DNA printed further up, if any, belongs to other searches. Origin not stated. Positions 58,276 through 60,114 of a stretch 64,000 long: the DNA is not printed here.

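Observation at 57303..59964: Low-GC island with a tandem Lrp/AsnC fusion regulator, a small Rossmann+HTH-like protein and a palindromic operator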

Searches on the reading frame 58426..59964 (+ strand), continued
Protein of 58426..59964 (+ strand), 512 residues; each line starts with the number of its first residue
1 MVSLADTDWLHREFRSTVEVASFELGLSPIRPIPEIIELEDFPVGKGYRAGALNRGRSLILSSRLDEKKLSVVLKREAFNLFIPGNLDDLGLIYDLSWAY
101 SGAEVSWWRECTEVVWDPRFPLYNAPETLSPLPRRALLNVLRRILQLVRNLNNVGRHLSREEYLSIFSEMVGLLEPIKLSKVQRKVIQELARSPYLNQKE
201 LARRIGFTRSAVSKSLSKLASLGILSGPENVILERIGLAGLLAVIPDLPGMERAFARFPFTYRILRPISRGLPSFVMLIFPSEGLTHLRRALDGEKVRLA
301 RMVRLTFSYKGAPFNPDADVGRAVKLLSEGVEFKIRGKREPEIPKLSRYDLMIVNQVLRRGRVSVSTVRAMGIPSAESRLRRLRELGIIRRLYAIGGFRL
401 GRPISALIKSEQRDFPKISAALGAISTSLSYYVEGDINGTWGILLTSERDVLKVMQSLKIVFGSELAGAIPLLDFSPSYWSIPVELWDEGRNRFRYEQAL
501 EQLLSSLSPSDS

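Call 36: search_solved_structures(query=A1, max_evalue=1, show_alignments=3)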
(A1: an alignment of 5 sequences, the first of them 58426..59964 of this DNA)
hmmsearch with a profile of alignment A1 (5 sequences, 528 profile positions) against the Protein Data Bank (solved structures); distinct sequences matched with E-value up to 1: 29.
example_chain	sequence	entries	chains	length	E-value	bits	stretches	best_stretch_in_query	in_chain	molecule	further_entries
2cfx_A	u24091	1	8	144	0.00046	22.2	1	345-418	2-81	HTH-TYPE TRANSCRIPTIONAL REGULATOR LRPC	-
6ep3_A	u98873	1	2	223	0.0063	18.5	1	189-230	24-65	Lmo0651 protein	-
9w4v_A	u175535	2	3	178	0.012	17.5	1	336-413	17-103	Uncharacterized HTH-type transcriptional regulator PH0140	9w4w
2qz8_A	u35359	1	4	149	0.028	16.3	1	181-245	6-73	Probable transcriptional regulatory protein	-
5jlu_A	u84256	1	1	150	0.028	16.3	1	176-237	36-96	Adhesin competence repressor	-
5jls_A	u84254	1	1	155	0.029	16.3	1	176-237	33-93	Adhesin competence repressor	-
7fby_A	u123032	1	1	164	0.038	15.9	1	346-413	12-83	Transcriptional regulatory protein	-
8tac_A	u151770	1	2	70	0.043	15.7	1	184-214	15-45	DBP48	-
2dbb_A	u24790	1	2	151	0.054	15.4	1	178-226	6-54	Putative HTH-type transcriptional regulator PH0061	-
3tgn_A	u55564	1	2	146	0.058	15.3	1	177-227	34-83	Adc operon repressor AdcR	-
2w25_A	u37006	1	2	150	0.076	14.9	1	181-245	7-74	PROBABLE TRANSCRIPTIONAL REGULATORY PROTEIN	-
2w29_A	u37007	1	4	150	0.077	14.9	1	181-245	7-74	PROBABLE TRANSCRIPTIONAL REGULATORY PROTEIN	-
2vbw_A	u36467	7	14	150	0.086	14.7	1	181-237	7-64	TRANSCRIPTIONAL REGULATORY PROTEIN | PROBABLE TRANSCRIPTIONAL REGULATORY PROTEIN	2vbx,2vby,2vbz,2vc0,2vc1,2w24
2cyy_A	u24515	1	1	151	0.1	14.5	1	353-452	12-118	Putative HTH-type transcriptional regulator PH1519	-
1ri7_A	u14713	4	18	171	0.1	14.4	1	349-452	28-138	Putative transcriptional regulator | Putative HTH-type transcriptional regulator PH1519 | Uncharacterized HTH-type transcriptional regulator PH1519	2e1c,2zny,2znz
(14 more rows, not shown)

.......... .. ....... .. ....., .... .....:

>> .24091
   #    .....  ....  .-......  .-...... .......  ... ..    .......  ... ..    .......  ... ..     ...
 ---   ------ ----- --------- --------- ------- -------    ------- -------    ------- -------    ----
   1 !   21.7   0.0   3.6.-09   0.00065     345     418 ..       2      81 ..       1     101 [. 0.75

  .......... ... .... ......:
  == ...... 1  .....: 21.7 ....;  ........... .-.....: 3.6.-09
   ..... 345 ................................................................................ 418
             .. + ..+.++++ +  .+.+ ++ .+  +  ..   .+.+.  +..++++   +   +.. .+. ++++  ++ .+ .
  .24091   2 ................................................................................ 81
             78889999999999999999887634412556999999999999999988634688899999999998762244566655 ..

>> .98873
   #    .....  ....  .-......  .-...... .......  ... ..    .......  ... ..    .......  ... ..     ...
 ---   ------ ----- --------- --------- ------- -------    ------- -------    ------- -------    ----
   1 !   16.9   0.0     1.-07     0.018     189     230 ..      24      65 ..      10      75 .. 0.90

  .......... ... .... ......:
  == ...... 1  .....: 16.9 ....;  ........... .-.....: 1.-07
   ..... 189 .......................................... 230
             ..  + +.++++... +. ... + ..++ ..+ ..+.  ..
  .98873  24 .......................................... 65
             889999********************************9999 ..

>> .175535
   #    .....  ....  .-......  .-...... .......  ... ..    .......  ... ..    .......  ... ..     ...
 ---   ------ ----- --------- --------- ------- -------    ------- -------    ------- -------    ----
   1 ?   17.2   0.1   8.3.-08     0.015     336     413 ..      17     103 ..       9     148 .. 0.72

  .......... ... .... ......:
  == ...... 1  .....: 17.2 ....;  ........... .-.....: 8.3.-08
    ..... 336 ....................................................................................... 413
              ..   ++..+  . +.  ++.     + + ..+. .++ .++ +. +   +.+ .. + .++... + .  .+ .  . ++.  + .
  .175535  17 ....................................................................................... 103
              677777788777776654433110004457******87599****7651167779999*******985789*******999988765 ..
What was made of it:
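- On Lrp/AsnC (FFRP) family: Unit 2: LrpC 2cfx, E 4.6e-4, residues 345-418 (call 36).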

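Call 44: search_protein_families(library=phrogs, proteins=[window:58426-59964:+], max_evalue=0.1)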
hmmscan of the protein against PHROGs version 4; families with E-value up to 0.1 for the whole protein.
window:58426-59964:+ (512 aa): 4 families
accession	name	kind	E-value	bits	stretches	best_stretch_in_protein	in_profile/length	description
phrog_5978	-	unknown function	0.012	15.7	1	175-226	293-342/364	-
phrog_8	-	transcription regulation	0.02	15.4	1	178-214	72-108/346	transcriptional regulator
phrog_11214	-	unknown function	0.062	14.3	0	166-226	38-96/123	-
phrog_1373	-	transcription regulation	0.075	14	0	196-218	77-99/166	transcriptional regulator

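Call 53: search_protein_representatives(alignment_id=A1)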
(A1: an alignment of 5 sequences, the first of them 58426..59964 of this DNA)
Query: 5 sequences, 528 profile positions. Proteins with E-value up to 0.001 (for the whole library): 87; up to 1e-10: 44; up to 1e-30: 26. The best 87 are listed.
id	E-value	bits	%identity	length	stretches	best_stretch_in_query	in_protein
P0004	0.0e+00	1037.2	-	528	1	1-528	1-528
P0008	4.8e-140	484.2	-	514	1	9-512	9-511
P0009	2.4e-104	366.4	-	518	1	9-504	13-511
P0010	2.7e-95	336.5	-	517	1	14-507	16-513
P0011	3.9e-78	279.9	-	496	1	14-503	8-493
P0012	6.0e-71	256.2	-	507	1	14-508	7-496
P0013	8.2e-71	255.7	-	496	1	15-509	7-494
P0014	9.5e-71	255.5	-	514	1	10-508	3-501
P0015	1.9e-70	254.5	-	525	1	4-501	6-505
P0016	2.0e-68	247.8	-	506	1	14-507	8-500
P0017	5.7e-67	243.0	-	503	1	24-509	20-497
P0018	1.4e-66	241.7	-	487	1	10-507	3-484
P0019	1.5e-62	228.4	-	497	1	14-507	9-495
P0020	5.3e-59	216.8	-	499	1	25-507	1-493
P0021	6.9e-59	216.4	-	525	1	11-509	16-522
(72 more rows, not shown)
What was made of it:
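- The family has 87 representatives at E<1e-3, 26 of them at E<1e-30 and most full-length (call 53).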

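Call 55: search_solved_structures(query=A7, max_evalue=1, show_alignments=3)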
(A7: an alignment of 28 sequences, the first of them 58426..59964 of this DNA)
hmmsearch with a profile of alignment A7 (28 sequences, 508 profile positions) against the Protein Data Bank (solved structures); distinct sequences matched with E-value up to 1: 103 (the best 60 are shown).
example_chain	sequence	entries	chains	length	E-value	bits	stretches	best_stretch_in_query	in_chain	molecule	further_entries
1ri7_A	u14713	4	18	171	5.4e-07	31.7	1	169-252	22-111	Putative transcriptional regulator | Putative HTH-type transcriptional regulator PH1519 | Uncharacterized HTH-type transcriptional regulator PH1519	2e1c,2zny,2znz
2cfx_A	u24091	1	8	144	5.6e-07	31.7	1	171-258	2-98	HTH-TYPE TRANSCRIPTIONAL REGULATOR LRPC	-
2cyy_A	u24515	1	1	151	6.1e-07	31.5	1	170-252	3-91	Putative HTH-type transcriptional regulator PH1519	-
2efo_A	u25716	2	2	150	8.8e-07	31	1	175-239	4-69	150aa long hypothetical transcriptional regulator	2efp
2e7w_A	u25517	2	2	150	1.2e-06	30.6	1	175-239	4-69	150aa long hypothetical transcriptional regulator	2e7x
2efq_A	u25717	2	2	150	1.3e-06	30.5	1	175-239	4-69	150aa long hypothetical transcriptional regulator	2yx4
2pmh_A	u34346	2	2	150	1.3e-06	30.5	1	175-239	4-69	150aa long hypothetical transcriptional regulator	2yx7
1i1g_A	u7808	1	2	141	2.1e-06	29.8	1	174-274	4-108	TRANSCRIPTIONAL REGULATOR LRPA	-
2efn_A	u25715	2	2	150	3.8e-06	28.9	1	175-239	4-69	150aa long hypothetical transcriptional regulator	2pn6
2p5v_A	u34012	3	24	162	4.1e-06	28.8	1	168-250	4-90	Transcriptional regulator, LRP/AsnC family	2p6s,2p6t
2dbb_A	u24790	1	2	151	4.8e-06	28.6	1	171-287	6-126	Putative HTH-type transcriptional regulator PH0061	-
3nrv_A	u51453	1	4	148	4.7e-05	25.3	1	167-218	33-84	Putative transcriptional regulator (MarR/EmrR family)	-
9w4v_A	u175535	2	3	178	7.6e-05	24.6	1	166-252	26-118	Uncharacterized HTH-type transcriptional regulator PH0140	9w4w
7fby_A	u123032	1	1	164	8.7e-05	24.4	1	167-252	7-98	Transcriptional regulatory protein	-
2ia0_A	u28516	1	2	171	0.0001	24.2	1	165-233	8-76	Putative HTH-type transcriptional regulator PF0864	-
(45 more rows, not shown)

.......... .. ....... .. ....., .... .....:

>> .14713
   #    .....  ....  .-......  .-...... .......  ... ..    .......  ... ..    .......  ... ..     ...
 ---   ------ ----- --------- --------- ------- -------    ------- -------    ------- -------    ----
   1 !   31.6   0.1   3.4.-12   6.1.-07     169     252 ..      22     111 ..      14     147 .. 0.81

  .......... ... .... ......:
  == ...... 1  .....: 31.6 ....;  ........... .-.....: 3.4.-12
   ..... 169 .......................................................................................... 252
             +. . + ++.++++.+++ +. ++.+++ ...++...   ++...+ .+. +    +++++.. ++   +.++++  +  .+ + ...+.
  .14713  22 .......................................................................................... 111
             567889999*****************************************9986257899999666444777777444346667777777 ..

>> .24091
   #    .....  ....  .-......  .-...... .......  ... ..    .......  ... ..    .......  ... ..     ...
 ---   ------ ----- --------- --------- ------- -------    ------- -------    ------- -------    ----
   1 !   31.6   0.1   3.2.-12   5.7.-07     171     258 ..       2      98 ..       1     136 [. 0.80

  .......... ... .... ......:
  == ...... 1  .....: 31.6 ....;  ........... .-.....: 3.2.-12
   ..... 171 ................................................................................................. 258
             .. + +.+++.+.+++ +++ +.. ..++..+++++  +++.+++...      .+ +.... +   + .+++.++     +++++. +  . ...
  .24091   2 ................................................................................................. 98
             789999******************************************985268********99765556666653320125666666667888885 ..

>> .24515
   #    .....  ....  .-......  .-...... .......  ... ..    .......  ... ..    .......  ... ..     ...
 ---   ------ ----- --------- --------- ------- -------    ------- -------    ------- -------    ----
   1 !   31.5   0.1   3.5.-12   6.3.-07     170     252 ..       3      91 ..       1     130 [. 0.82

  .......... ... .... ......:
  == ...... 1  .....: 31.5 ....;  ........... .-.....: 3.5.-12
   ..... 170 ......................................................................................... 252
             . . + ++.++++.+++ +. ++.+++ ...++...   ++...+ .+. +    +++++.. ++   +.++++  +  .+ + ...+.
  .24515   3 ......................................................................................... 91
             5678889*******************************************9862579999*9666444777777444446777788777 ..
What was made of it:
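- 58426..59964 (+): C512: a 512-aa regulator. Residues 1-172 form a zincin-like domain; the family has no HExxH, and E77, D95, W98, W108 and Y123 are conserved. Residues ~175-330 are Lrp/AsnC unit 1 (wHTH + beta-alpha-beta-beta-alpha-beta RAM). Residues ~345-475 are unit 2. The conserved C-terminal motif is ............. 28-sequence profile vs PDB: Lrp/AsnC proteins on top, E ~5e-7 (call 55).
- On Lrp/AsnC (FFRP) family: The profile alignment to PH0061 covers residues 6-126 of 151 (call 55).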

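Call 56: find_homologous_proteins(query=A7, max_evalue=0.00001)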
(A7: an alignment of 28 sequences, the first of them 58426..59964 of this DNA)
Query A7 (28 sequences) (512 aa, profile of the alignment): 5 proteins with E <= 0.00001 among 8000 candidates.
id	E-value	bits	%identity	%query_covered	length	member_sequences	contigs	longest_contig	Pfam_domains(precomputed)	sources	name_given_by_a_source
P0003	2.4e-190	652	69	99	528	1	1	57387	PF13412.13,PF12802.14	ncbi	-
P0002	1.1e-187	643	70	99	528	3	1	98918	PF13412.13,PF12802.14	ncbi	-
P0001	4.1e-185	634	100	100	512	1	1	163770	PF13412.13,PF12802.14,PF13545.13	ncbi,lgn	-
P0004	3.2e-184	631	62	99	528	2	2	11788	PF13412.13,PF08279.19,PF12802.14,PF13545.13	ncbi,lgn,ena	-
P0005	4.8e-158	545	64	86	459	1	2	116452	PF13412.13,PF08279.19,PF13730.13,PF12802.14,PF13545.13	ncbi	-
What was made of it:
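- Tried and rejected: The third word-indexed homolog search, run with the deep alignment, returned only the same 5 proteins (call 56) and was wasted.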

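Call 60: search_protein_families(library=pfam, alignment_id=A7, max_evalue=0.001)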
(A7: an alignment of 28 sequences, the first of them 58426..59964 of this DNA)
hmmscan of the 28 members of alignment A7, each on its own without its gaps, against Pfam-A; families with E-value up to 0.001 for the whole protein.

A. member 1, window:58426-59964:+ (512 aa): 4 families
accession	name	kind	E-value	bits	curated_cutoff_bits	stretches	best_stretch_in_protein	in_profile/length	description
PF13412.12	HTH_24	-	4.4e-10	39.4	21.9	1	180-225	2-47/48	Winged helix-turn-helix DNA-binding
PF12802.13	MarR_2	-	5.5e-06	26.9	27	1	186-225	10-50/61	MarR family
PF13545.12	HTH_Crp_2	-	1.1e-05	25.7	27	1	195-234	22-63/70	Crp-like helix-turn-helix domain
PF01022.26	HTH_5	-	4.2e-05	23.8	22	1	182-225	3-45/47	Bacterial regulatory protein, arsR family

B. families by the number of members that match (of 28 scanned): 16 families
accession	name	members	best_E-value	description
PF13412.12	HTH_24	22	1.4e-12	Winged helix-turn-helix DNA-binding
PF12802.13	MarR_2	18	2.9e-09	MarR family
PF01022.26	HTH_5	10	3.5e-08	Bacterial regulatory protein, arsR family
PF01047.28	MarR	9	6.5e-09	MarR family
PF09339.16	HTH_IclR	5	5.6e-06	IclR helix-turn-helix domain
PF13730.12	HTH_36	3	1.6e-06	Helix-turn-helix domain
PF13545.12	HTH_Crp_2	3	9.8e-06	Crp-like helix-turn-helix domain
PF08279.18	HTH_11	3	1.7e-05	HTH domain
PF13404.12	HTH_AsnC-type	2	7.1e-06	AsnC-type helix-turn-helix domain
PF01978.25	TrmB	1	3.6e-06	Sugar-specific transcriptional regulator TrmB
PF01418.23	HTH_6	1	3.5e-05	Helix-turn-helix domain, rpiR family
PF00392.27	GntR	1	4.8e-05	Bacterial regulatory proteins, gntR family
PF01325.25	Fe_dep_repress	1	4.8e-05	Iron dependent repressor, N-terminal DNA binding domain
PF12840.13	HTH_20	1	0.00016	Helix-turn-helix domain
PF01381.28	HTH_3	1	0.00079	Helix-turn-helix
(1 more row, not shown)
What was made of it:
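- On Lrp/AsnC (FFRP) family: Two family members hit HTH_AsnC-type at E 7e-6 (call 60).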

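Call 62: find_related_loci(query=A8, collection=genome_contigs, flank=6000)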
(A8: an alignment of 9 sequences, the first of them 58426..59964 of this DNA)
Query A8 (512 aa) in genome_contigs; peptide patterns used: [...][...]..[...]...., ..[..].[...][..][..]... (x = any residue, [..] = any of these).
29 stretches matched a pattern; 16 encode a relative of the query (tblastn E <= 1e-3); 16 distinct loci.
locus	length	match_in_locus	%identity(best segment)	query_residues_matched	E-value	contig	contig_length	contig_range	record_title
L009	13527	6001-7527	69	1-509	0e+0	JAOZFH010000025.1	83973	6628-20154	MAG: Thermoproteota archaeon isolate Aegir_M25_B147 k127_1241636, whole genome shotgun sequence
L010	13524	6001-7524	68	1-508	0e+0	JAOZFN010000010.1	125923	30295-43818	MAG: Thermoproteota archaeon isolate INS_M12_B43 4-CGB7-1_contig_676, whole genome shotgun sequence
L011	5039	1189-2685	38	10-508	2e-114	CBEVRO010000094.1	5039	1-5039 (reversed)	MAG TPA_asm: uncultured archaeon isolate SRR24791474_concoct_53 genome assembly, contig: ERZ25515408.2438, whole genome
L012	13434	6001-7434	33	10-499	2e-64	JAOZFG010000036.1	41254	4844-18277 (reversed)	MAG: Thermoproteota archaeon isolate Aegir_M25_B107 k127_2437588, whole genome shotgun sequence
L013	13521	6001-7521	29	4-508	9e-61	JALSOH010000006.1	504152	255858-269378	MAG: Crenarchaeota archaeon isolate 356-284_metabat1_scaf2bin.099 356-284_scaffold_2_c1, whole genome shotgun sequence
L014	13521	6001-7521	30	4-508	1e-60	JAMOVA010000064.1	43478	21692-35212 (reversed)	MAG: Crenarchaeota archaeon isolate PIR-30_metabat1_scaf2bin.051 PIR-30_scaffold_261_c1, whole genome shotgun sequence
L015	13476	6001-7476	30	10-497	8e-60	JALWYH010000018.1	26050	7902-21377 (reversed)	MAG: Crenarchaeota archaeon isolate T2_maxbin2_scaf2bin.524 T2_NODE_1412_length_26050_cov_2.546773, whole genome shotgun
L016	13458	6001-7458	31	4-494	4e-57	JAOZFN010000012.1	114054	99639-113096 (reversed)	MAG: Thermoproteota archaeon isolate INS_M12_B43 4-CGB7-1_contig_1249, whole genome shotgun sequence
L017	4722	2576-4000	31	25-507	4e-56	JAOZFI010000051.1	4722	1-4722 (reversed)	MAG: Thermoproteota archaeon isolate Aegir_M25_B233 k127_466685, whole genome shotgun sequence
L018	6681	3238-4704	31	10-508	4e-56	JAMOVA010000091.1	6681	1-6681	MAG: Crenarchaeota archaeon isolate PIR-30_metabat1_scaf2bin.051 PIR-30_scaffold_4995_c1, whole genome shotgun sequence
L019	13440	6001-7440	31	13-503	4e-53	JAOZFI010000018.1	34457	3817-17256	MAG: Thermoproteota archaeon isolate Aegir_M25_B233 k127_1752053, whole genome shotgun sequence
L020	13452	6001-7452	31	13-507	4e-52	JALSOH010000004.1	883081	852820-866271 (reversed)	MAG: Crenarchaeota archaeon isolate 356-284_metabat1_scaf2bin.099 356-284_scaffold_1_c1, whole genome shotgun sequence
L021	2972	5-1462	29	12-507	7e-51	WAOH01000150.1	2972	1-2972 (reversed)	MAG: Thermoproteota archaeon isolate S143_77_esom k151_426079, whole genome shotgun sequence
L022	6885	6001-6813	34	7-281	6e-36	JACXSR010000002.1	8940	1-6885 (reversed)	MAG: Thermoproteota archaeon isolate Hulk_76 scaffold_5650_c1, whole genome shotgun sequence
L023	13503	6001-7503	30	10-508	2e-60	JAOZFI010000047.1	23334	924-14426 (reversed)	MAG: Thermoproteota archaeon isolate Aegir_M25_B233 k127_2148904, whole genome shotgun sequence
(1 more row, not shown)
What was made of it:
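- All placed members come from Thermoproteota or 'Crenarchaeota' MAGs, with 2-3 paralogs per genome (call 62). The family is multi-copy per genome (call 62).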

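Call 65: predict_structure(alignment_id=A7)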
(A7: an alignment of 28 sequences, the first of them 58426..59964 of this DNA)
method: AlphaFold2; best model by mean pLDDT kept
length: 512 residues; sequences in the alignment: 28
mean_pLDDT: 92.8   pTM: 0.89
mean pLDDT of the five models: 92.8, 92.4, 92.1, 91.8, 91.6
residues with pLDDT >= 90: 456; 70-90: 35; 50-70: 9; < 50: 12
segments of 3 or more residues with pLDDT < 50: 1-5, 334-338
pLDDT, mean of each block of 10 residues (from residue 1): 60 96 97 95 94 94 95 98 95 97 96 95 95 96 97 92 95 89 96 94 97 95 92 94 95 96 95 97 95 93 93 94 89 53 92 95 95 96 96 91 97 94 96 96 95 97 97 93 96 95 84 38
secondary structure, 60 per line:
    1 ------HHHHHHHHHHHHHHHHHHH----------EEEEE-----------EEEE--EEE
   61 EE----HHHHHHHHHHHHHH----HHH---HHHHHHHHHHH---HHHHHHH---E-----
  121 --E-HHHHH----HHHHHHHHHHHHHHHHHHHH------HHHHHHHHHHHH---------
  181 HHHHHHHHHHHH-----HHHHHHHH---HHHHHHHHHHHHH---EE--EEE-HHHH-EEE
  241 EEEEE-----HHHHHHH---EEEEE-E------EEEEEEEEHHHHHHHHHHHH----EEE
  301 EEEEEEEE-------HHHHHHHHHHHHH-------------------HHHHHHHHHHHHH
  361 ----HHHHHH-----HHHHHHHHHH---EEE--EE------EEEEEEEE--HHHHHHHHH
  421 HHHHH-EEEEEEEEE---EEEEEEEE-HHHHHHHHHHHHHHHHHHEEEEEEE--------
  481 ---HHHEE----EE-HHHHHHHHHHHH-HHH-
elements in order: H7-25 E36-40 E52-55 E58-62 H67-80 H91-101 H105-111 H125-129 H134-153 H160-171 H181-192 H198-205 H209-221 E229-231 H233-236 E238-245 H251-257 E261-265 E274-281 H282-293 E298-308 H316-328 H348-360 H365-370 H376-385 E389-391 E402-409 H412-425 E427-435 E439-446 H448-465 E466-472 H496-507
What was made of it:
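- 58426..59964 (+): AF2: pLDDT 92.8, pTM 0.89 (call 65).
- On Lrp/AsnC (FFRP) family: In the AF2 model, three helices plus a wing are seen in both units (call 65). The AF2 secondary structure shows beta-alpha-beta-beta-alpha-beta at 238-308 and at 402-472 (call 65).
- On Zincin (gluzincin) metallopeptidases: The topology of residues 1-172 in the model fits (call 65).
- Tried and rejected: It succeeded only with the 28-sequence alignment (call 65).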
